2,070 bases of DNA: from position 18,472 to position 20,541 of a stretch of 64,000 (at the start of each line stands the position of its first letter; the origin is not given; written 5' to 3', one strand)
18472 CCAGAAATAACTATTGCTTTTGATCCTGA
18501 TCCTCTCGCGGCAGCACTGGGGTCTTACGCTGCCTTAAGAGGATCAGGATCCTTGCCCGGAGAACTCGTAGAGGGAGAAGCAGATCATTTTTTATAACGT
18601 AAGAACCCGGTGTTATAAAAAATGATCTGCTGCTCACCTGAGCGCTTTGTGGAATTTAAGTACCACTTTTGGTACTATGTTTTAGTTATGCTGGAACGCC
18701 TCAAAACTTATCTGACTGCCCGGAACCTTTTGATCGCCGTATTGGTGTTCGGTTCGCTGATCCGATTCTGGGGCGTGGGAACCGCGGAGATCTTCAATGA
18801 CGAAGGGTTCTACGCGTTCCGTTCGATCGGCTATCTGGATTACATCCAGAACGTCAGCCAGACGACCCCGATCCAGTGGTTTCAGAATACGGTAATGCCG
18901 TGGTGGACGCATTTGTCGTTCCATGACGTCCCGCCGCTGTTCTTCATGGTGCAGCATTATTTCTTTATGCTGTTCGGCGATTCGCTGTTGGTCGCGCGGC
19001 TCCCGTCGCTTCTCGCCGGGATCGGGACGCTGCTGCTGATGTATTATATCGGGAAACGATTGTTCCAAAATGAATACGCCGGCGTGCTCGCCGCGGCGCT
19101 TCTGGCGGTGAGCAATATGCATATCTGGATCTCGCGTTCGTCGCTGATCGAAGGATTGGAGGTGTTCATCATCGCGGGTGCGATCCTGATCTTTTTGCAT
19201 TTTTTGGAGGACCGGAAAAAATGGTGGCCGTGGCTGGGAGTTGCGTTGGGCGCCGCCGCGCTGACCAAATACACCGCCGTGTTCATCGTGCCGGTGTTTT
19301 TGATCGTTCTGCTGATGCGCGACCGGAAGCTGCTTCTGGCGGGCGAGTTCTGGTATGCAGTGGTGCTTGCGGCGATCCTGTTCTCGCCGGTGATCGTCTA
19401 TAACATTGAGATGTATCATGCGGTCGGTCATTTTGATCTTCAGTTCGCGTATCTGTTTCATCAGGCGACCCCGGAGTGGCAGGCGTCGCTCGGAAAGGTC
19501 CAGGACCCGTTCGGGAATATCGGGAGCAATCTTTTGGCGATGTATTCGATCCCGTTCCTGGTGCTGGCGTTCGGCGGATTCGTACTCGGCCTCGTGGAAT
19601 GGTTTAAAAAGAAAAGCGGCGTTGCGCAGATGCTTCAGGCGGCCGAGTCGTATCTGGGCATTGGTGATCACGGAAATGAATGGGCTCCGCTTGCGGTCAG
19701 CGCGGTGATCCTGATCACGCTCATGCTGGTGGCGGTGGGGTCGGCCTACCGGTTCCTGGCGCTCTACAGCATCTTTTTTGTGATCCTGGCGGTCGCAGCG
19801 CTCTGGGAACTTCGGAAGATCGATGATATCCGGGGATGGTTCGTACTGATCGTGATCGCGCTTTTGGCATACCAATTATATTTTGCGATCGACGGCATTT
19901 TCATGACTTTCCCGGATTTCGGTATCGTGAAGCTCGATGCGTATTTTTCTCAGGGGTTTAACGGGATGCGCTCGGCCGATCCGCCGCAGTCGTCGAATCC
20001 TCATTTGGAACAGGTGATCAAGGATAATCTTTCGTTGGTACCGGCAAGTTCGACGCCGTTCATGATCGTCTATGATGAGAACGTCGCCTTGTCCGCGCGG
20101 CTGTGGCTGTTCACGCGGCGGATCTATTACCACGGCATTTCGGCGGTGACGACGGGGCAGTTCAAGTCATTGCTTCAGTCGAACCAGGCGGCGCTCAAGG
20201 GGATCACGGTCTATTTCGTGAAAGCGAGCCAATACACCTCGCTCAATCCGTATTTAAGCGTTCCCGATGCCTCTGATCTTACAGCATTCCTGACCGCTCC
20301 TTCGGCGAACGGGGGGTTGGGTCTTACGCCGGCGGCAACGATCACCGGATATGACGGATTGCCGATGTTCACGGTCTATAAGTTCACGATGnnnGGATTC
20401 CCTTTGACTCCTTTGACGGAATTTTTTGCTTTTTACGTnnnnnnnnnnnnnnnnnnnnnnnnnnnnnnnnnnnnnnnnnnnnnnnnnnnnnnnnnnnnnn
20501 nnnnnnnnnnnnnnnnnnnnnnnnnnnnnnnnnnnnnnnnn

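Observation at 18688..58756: ~40-kb glycosylation island with an unusual enzyme inventory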

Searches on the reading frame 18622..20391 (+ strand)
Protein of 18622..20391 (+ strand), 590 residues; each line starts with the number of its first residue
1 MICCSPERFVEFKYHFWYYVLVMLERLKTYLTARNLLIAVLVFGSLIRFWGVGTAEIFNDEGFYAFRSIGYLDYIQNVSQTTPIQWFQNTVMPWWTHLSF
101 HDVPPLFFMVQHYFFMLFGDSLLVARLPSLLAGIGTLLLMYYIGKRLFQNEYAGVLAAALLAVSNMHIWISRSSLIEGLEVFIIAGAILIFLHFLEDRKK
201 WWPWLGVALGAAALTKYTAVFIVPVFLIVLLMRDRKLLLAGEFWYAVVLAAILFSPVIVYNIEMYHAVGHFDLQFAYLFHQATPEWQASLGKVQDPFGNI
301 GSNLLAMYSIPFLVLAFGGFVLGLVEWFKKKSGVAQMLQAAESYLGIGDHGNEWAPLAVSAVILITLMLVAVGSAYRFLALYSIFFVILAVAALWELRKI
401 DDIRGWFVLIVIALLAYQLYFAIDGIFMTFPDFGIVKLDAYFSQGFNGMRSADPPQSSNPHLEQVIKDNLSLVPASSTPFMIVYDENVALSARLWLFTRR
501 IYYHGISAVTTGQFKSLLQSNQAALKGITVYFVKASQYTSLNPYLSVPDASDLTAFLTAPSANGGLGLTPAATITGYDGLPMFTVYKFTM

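Call 3: search_protein_families(library=pfam, proteins=[window:18622-20391:+], max_evalue=0.01)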
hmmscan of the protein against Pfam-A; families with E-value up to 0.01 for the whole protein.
window:18622-20391:+ (590 aa): 2 families
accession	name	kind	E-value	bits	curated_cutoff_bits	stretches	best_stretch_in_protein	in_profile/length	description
PF13231.12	PMT_2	-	1.9e-24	87.1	26.1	1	102-260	1-160/160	Dolichyl-phosphate-mannose-protein mannosyltransferase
PF02366.24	PMT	-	1.8e-13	51.1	22.7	1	100-254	59-226/245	Dolichyl-phosphate-mannose-protein mannosyltransferase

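Call 13: search_protein_families(library=ncbifam, proteins=[window:18622-20391:+], max_evalue=0.001)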
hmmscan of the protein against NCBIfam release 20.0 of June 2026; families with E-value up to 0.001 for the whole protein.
window:18622-20391:+ (590 aa): 1 family
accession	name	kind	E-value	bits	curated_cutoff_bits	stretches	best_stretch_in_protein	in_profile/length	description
TIGR03663.1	TIGR03663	subfamily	8.3e-10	38.3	126.25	1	105-326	53-285/435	flippase activity-associated protein Agl23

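Call 49: find_related_loci(query=A3, collection=metagenome_contigs, flank=8000)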
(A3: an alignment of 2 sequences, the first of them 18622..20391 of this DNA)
Query A3 (590 aa) in metagenome_contigs; peptide patterns used: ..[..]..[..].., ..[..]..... (x = any residue, [..] = any of these).
120 stretches matched a pattern; 70 encode a relative of the query (tblastn E <= 1e-3); 68 distinct loci.
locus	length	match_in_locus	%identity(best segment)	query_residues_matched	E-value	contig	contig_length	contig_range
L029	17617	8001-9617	48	27-590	2e-165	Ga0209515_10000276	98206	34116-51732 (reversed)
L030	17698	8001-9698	49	18-590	4e-164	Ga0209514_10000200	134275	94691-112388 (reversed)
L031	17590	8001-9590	50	48-590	2e-163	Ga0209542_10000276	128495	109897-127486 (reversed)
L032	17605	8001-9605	50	36-590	5e-163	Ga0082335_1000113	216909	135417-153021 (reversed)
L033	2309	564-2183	48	35-589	3e-171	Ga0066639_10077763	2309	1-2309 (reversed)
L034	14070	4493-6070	50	48-590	2e-158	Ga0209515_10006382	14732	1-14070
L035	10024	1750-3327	49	48-590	5e-157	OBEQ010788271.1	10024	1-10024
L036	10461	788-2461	47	31-586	7e-155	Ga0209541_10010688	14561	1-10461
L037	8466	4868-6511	46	20-590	1e-144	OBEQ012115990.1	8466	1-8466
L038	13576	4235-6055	43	31-590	1e-143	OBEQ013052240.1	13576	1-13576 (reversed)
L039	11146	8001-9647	45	22-590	1e-141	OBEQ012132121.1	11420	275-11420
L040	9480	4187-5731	47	48-590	1e-139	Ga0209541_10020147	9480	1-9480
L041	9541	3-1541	47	50-590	6e-138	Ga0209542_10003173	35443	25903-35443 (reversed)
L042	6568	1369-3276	40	48-590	1e-130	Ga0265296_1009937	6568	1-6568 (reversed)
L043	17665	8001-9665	39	7-590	3e-123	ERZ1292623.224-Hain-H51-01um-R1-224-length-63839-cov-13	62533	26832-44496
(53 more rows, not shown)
